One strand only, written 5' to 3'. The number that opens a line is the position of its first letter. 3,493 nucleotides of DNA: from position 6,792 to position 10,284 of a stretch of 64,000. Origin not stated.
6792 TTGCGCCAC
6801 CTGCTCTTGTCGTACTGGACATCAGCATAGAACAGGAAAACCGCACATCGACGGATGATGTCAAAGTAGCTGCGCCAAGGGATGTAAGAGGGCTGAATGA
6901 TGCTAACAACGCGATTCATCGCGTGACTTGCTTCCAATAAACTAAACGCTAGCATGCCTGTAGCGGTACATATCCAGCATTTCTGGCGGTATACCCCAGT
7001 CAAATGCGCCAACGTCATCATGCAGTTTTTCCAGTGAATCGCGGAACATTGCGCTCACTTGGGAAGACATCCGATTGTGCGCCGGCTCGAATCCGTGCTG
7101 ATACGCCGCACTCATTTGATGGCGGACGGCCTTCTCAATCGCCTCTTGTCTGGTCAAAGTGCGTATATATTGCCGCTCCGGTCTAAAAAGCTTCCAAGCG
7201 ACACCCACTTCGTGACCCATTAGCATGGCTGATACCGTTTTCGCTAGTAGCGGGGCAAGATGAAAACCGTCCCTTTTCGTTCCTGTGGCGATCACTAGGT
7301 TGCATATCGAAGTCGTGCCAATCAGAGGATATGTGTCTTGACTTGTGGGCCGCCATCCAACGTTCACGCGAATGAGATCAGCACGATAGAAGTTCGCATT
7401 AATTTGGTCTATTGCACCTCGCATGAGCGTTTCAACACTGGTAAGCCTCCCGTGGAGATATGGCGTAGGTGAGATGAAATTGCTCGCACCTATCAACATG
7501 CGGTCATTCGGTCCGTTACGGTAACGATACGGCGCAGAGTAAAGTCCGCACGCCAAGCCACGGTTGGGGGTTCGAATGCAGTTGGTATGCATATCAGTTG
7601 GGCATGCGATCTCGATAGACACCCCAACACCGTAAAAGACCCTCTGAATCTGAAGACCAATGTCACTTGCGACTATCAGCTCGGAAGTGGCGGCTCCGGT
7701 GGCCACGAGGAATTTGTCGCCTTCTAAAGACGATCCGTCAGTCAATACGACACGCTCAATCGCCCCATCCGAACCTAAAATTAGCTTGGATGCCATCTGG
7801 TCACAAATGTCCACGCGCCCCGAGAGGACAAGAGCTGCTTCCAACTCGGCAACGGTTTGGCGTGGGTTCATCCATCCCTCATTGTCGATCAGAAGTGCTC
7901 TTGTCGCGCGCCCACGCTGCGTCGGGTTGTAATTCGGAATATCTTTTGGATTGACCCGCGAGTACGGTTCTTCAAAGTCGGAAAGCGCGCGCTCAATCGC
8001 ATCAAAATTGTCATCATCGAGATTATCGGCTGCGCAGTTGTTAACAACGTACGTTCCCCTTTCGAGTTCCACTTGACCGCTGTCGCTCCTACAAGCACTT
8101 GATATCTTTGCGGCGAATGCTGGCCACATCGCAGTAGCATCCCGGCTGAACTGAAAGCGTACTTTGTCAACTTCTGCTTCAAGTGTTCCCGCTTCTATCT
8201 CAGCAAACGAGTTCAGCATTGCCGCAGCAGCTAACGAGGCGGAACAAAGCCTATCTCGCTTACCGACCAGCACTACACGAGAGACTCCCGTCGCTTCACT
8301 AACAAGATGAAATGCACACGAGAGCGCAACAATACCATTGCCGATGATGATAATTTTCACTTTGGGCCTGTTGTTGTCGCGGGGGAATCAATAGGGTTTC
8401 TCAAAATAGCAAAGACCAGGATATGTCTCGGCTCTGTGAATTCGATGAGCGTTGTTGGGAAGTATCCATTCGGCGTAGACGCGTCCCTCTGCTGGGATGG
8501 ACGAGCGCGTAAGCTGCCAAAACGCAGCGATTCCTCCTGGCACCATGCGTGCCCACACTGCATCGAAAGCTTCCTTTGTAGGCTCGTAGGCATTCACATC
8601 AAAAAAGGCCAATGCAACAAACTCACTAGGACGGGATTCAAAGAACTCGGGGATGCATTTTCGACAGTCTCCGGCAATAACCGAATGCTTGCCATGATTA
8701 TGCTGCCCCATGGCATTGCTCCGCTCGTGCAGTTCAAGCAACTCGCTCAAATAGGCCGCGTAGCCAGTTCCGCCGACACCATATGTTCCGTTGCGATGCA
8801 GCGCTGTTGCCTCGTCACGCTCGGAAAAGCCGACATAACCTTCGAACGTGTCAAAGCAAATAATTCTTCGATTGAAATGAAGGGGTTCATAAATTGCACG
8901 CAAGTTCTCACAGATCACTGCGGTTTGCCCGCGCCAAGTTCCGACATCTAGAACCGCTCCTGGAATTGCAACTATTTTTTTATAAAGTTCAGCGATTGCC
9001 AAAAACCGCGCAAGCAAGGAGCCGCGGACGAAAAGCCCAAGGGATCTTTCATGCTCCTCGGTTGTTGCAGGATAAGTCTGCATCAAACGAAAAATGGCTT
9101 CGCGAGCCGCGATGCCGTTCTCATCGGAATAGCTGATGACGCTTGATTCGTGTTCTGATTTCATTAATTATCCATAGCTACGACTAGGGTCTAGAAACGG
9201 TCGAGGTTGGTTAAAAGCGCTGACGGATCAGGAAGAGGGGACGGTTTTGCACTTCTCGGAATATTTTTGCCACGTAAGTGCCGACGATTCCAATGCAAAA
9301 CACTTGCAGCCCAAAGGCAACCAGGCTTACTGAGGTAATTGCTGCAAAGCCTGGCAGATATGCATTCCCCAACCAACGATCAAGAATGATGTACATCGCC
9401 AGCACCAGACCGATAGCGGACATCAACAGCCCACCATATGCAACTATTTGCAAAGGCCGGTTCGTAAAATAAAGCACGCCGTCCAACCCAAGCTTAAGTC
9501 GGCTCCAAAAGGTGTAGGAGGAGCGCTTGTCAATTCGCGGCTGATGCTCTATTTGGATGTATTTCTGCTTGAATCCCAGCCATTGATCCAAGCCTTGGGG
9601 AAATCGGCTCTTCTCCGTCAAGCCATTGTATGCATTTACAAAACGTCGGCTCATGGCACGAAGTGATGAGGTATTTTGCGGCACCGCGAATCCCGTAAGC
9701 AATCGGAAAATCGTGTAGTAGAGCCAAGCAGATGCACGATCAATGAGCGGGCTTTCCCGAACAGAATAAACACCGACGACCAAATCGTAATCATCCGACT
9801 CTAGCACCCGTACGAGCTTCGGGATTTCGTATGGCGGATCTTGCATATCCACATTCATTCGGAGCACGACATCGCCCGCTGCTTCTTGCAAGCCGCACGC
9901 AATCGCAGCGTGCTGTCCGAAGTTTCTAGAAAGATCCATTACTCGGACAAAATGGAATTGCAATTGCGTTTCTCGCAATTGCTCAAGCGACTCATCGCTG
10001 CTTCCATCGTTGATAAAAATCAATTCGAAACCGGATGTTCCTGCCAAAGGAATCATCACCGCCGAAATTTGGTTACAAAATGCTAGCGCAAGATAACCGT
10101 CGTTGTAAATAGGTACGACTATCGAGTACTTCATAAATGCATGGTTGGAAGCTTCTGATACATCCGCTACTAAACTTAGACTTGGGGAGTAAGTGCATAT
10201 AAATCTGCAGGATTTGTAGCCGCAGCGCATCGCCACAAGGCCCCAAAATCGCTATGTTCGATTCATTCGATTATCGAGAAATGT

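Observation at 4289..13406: Arn/Gtr-like lipid-carrier glycan-modification module built around a 4-amino-6-deoxyhexose transaminase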

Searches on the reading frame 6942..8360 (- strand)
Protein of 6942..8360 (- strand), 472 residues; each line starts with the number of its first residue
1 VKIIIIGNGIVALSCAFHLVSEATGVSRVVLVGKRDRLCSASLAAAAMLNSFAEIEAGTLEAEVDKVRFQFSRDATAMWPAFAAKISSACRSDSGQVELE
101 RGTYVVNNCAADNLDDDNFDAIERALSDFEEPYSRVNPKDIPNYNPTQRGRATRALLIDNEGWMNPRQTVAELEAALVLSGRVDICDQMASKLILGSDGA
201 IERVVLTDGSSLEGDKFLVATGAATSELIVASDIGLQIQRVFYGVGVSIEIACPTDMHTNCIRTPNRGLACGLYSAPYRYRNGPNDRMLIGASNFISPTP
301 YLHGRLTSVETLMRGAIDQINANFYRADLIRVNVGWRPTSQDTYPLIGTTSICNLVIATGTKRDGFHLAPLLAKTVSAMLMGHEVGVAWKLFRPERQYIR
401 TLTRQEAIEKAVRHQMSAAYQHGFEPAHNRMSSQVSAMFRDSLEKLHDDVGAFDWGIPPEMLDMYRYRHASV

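Call 4: search_protein_families(library=pfam, proteins=[window:6942-8360:-], max_evalue=0.01)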
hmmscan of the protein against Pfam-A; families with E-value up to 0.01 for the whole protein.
window:6942-8360:- (472 aa): 3 families
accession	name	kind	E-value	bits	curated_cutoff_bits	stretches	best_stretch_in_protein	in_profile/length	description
PF01266.30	DAO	-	5.1e-32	112.2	27.9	1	2-378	1-352/353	FAD dependent oxidoreductase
PF07992.20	Pyr_redox_2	-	0.00053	19.9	26.1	0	2-39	144-178/291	Pyridine nucleotide-disulphide oxidoreductase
PF01134.28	GIDA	-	0.0064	16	22.1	0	148-229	80-156/391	Glucose inhibited division protein A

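Call 5: search_protein_families(library=ncbifam, proteins=[window:6942-8360:-], max_evalue=0.01)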
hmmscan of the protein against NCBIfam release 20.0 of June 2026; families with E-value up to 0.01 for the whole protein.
window:6942-8360:- (472 aa): 7 families
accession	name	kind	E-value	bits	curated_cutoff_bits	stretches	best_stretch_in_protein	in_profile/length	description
TIGR02352.1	thiamin_ThiO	equivalog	1.8e-31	109.6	250.8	1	3-383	1-350/351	glycine oxidase ThiO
NF040813.1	pro_dh_Thprot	equivalog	8.8e-11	41.5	600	1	323-384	293-352/362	D-proline dehydrogenase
NF001933.0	PRK00711.1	subfamily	1.7e-08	33.9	383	1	332-397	351-416/429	D-amino acid dehydrogenase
TIGR03364.1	HpnW_proposed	hypoth_equivalog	0.0001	21.5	285.1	1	2-230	2-202/365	TIGR03364 family FAD-dependent oxidoreductase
TIGR01373.1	soxB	subfamily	0.0024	16.8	529.45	0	303-380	306-382/407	sarcosine oxidase subunit beta family protein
TIGR01377.1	soxA_mon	subfamily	0.0024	16.7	479.65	0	353-396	331-374/381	amino oxidase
TIGR03197.1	MnmC_Cterm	equivalog_domain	0.0055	15.8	174.2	0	2-176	1-157/400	FAD-dependent 5-carboxymethylaminomethyl-2-thiouridine(34) oxidoreductase MnmC1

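Call 52: search_solved_structures(query=window:6942-8360:-, max_evalue=0.001)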
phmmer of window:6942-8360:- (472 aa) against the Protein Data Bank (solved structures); distinct sequences matched with E-value up to 0.001: 7.
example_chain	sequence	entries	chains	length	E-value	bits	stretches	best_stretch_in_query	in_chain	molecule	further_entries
7xyl_A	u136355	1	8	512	4.6e-55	190.5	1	3-424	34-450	N-formimidoyl fortimicin A synthase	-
7xxp_A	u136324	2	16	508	6.6e-55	190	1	3-423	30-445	N-formimidoyl fortimicin A synthase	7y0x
8gri_A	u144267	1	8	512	8e-55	189.7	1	3-423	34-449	N-formimidoyl fortimicin A synthase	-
7xqa_A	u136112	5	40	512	1.1e-54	189.2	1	3-423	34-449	N-formimidoyl fortimicin A synthase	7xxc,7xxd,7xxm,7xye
7xxr_A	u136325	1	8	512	7.7e-54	186.5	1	3-423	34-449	N-formimidoyl fortimicin A synthase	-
7xx0_A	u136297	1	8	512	2.7e-53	184.6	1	3-423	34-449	N-formimidoyl fortimicin A synthase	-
6j38_A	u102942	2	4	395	1.5e-12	50.3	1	1-392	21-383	FAD-dependent glycine oxydase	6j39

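Call 64: search_solved_structures(query=window:6942-8360:-, max_evalue=1e-40, show_alignments=1)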
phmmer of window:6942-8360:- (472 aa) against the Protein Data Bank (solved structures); distinct sequences matched with E-value up to 1e-40: 6.
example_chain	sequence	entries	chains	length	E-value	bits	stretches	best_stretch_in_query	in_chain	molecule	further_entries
7xyl_A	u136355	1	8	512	4.6e-55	190.5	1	3-424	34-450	N-formimidoyl fortimicin A synthase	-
7xxp_A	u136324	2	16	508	6.6e-55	190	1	3-423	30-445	N-formimidoyl fortimicin A synthase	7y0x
8gri_A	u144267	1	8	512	8e-55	189.7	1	3-423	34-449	N-formimidoyl fortimicin A synthase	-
7xqa_A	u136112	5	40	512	1.1e-54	189.2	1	3-423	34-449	N-formimidoyl fortimicin A synthase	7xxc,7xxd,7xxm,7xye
7xxr_A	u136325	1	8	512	7.7e-54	186.5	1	3-423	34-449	N-formimidoyl fortimicin A synthase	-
7xx0_A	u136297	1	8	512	2.7e-53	184.6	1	3-423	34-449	N-formimidoyl fortimicin A synthase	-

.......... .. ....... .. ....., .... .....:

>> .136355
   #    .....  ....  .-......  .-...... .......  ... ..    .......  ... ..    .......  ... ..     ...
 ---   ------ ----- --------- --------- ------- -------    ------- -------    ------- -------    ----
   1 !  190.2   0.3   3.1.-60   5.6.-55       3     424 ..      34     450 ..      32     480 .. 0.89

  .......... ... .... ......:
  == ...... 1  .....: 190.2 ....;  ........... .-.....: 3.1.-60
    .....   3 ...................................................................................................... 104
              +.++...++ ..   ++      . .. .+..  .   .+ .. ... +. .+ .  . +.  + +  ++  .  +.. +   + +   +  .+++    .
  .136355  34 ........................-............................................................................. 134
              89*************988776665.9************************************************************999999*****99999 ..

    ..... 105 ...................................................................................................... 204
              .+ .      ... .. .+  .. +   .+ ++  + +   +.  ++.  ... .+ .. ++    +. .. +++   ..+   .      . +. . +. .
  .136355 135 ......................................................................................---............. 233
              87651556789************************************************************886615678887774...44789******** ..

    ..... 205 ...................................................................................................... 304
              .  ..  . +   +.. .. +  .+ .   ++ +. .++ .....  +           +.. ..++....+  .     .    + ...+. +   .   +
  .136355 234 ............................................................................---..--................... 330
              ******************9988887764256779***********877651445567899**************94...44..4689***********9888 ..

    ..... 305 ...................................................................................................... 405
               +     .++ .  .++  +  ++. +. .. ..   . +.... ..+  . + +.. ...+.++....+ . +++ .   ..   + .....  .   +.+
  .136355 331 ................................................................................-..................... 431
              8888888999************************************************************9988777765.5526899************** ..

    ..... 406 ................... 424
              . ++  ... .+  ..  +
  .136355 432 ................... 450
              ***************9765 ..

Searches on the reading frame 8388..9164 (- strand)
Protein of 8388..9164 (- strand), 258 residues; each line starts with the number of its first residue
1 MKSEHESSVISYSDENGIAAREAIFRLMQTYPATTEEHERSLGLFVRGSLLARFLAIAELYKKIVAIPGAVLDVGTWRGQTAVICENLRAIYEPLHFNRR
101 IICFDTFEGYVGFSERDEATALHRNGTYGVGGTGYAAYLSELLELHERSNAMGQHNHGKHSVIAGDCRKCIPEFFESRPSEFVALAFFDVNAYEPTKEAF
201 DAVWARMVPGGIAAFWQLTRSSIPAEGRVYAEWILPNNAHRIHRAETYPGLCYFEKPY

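Call 4: search_protein_families(library=pfam, proteins=[window:8388-9164:-], max_evalue=0.01)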
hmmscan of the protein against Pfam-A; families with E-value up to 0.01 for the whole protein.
window:8388-9164:- (258 aa): 2 families
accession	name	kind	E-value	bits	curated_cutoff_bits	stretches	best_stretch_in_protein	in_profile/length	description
PF13578.12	Methyltransf_24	-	2e-06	29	26.3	1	73-214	2-101/105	Methyltransferase domain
PF05711.17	TylF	-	1.4e-05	25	23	1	66-110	90-132/264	Macrocin-O-methyltransferase (TylF)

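Call 5: search_protein_families(library=ncbifam, proteins=[window:8388-9164:-], max_evalue=0.01)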
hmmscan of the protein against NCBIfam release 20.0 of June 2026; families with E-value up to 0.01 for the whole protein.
window:8388-9164:- (258 aa): 0 families

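Call 53: search_solved_structures(query=window:8388-9164:-, max_evalue=1)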
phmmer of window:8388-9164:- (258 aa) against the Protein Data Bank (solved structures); distinct sequences matched with E-value up to 1: 7.
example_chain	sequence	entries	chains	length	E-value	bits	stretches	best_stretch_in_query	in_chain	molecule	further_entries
4gf5_A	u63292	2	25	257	1.1e-33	120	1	22-227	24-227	CalS11 | TDP-rhamnose 3'-O-methyltransferase (CalS11)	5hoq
3tos_A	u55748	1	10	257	1.1e-33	120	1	22-227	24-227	CalS11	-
4x7u_A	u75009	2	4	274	0.00029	23.6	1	66-214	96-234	Mycinamicin III 3''-O-methyltransferase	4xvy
4x7y_B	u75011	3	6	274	0.00036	23.3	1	66-214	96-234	Mycinamicin III 3''-O-methyltransferase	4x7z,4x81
4x7v_A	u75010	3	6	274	0.00036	23.3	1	66-214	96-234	Mycinamicin III 3''-O-methyltransferase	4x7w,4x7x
4xvz_A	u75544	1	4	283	0.00038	23.2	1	66-214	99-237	Mycinamicin III 3''-O-methyltransferase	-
2p8j_A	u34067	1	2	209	0.84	12.3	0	134-219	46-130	S-adenosylmethionine-dependent methyltransferase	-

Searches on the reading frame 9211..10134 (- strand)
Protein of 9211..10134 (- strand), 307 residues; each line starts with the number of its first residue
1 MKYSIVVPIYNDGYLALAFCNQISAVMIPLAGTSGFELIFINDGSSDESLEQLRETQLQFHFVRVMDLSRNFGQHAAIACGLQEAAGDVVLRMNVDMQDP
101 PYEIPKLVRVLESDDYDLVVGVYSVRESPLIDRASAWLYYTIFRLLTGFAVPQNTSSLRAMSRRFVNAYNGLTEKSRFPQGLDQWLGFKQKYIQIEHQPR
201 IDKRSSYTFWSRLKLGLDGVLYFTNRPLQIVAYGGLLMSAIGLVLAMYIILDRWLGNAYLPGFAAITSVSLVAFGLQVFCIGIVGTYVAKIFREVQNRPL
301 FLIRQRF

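Call 4: search_protein_families(library=pfam, proteins=[window:9211-10134:-], max_evalue=0.01)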
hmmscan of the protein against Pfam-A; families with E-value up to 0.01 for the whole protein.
window:9211-10134:- (307 aa): 2 families
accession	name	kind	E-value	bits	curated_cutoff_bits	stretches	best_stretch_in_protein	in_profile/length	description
PF00535.33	Glycos_transf_2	-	7.1e-23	81.8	23.3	1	4-164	1-162/168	Glycosyl transferase family 2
PF10111.15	Glyco_tranf_2_2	-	0.00049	20.1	27.3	1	36-104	30-99/276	Glycosyltransferase like family 2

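Call 5: search_protein_families(library=ncbifam, proteins=[window:9211-10134:-], max_evalue=0.01)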
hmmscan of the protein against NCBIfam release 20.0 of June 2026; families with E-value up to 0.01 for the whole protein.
window:9211-10134:- (307 aa): 14 families
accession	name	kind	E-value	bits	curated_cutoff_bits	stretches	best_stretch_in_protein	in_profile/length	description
NF047588.1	GlcsyltransPgfSStrep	equivalog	1.6e-55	188.5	500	1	1-305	1-304/308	glycosyltransferase PgfS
NF007986.1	PRK10714.1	equivalog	2.5e-40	138.5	529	1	2-305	7-310/316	undecaprenyl-phosphate 4-deoxy-4-formamido-L-arabinose transferase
NF007482.0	PRK10073.1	equivalog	1.4e-10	40.7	423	1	2-119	7-118/334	glycosyltransferase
NF041875.1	EPS_EpsD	equivalog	2.1e-09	37.3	370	1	4-122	2-115/325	exopolysaccharide biosynthesis glycosyltransferase EpsD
TIGR03937.1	PgaC_IcaA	equivalog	1e-08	34.6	422.3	1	4-96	48-135/407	poly-beta-1,6-N-acetyl-D-glucosamine synthase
TIGR04182.1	glyco_TIGR04182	equivalog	6e-07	29.1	325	1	224-297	220-291/293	S-layer glycoprotein N-glycosyltransferase AglJ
NF058614.1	PPMAGASynPpgS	equivalog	6.8e-05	22.4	370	1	5-127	4-117/226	polyprenyl-phospho-N-acetylgalactosaminyl synthase PpgS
TIGR03965.1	mycofact_glyco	equivalog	0.00025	20.1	280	1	4-96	77-164/467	mycofactocin biosynthesis glycosyltransferase MftF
NF047683.1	TeichurnBiosyTuaG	equivalog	0.00029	20.6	400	1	31-124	31-124/252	teichuronic acid biosynthesis protein TuaG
TIGR03111.1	glyc2_xrt_Gpos1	hypoth_equivalog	0.00043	19.2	363.95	1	4-116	52-161/439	TIGR03111 family XrtG-associated glycosyltransferase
TIGR04242.1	nodulat_NodC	equivalog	0.0016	17.5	550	1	5-121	52-166/395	chitooligosaccharide synthase NodC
TIGR04283.1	glyco_like_mftF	equivalog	0.0023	17.5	182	1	4-117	2-103/221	TIGR04283 family arsenosugar biosynthesis glycosyltransferase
NF041391.1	DPhHxTase_Halo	equivalog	0.0028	16.7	375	1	37-168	25-152/213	dolichyl-phosphate hexose transferase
NF053739.1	GlytfEpsEBac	equivalog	0.0031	16.5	450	1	31-122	26-118/265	glycosyltransferase EpsE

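Call 54: search_solved_structures(query=window:9211-10134:-, max_evalue=0.001)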
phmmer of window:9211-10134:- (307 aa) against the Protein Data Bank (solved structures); distinct sequences matched with E-value up to 0.001: 7.
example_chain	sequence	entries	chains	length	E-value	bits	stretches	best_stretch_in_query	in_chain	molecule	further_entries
5ekp_C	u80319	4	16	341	1.2e-54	188.8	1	2-304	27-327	Uncharacterized glycosyltransferase sll0501 | Glycosyltransferase sll0501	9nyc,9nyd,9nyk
9nye_A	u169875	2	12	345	1.2e-54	188.7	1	2-304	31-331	Glycosyltransferase sll0501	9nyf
5eke_A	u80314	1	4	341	1.5e-54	188.4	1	2-304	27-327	Uncharacterized glycosyltransferase sll0501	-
9bhc_C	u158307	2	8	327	6.6e-34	120.7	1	2-305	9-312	Undecaprenyl-phosphate 4-deoxy-4-formamido-L-arabinose transferase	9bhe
9hwj_A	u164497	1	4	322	8.6e-34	120.3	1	2-305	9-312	Undecaprenyl-phosphate 4-deoxy-4-formamido-L-arabinose transferase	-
8vxh_A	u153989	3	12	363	9.5e-34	120.2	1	2-305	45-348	Undecaprenyl-phosphate 4-deoxy-4-formamido-L-arabinose transferase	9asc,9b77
5mlz_A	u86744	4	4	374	4.7e-11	45.7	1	1-126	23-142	Dolichol monophosphate mannose synthase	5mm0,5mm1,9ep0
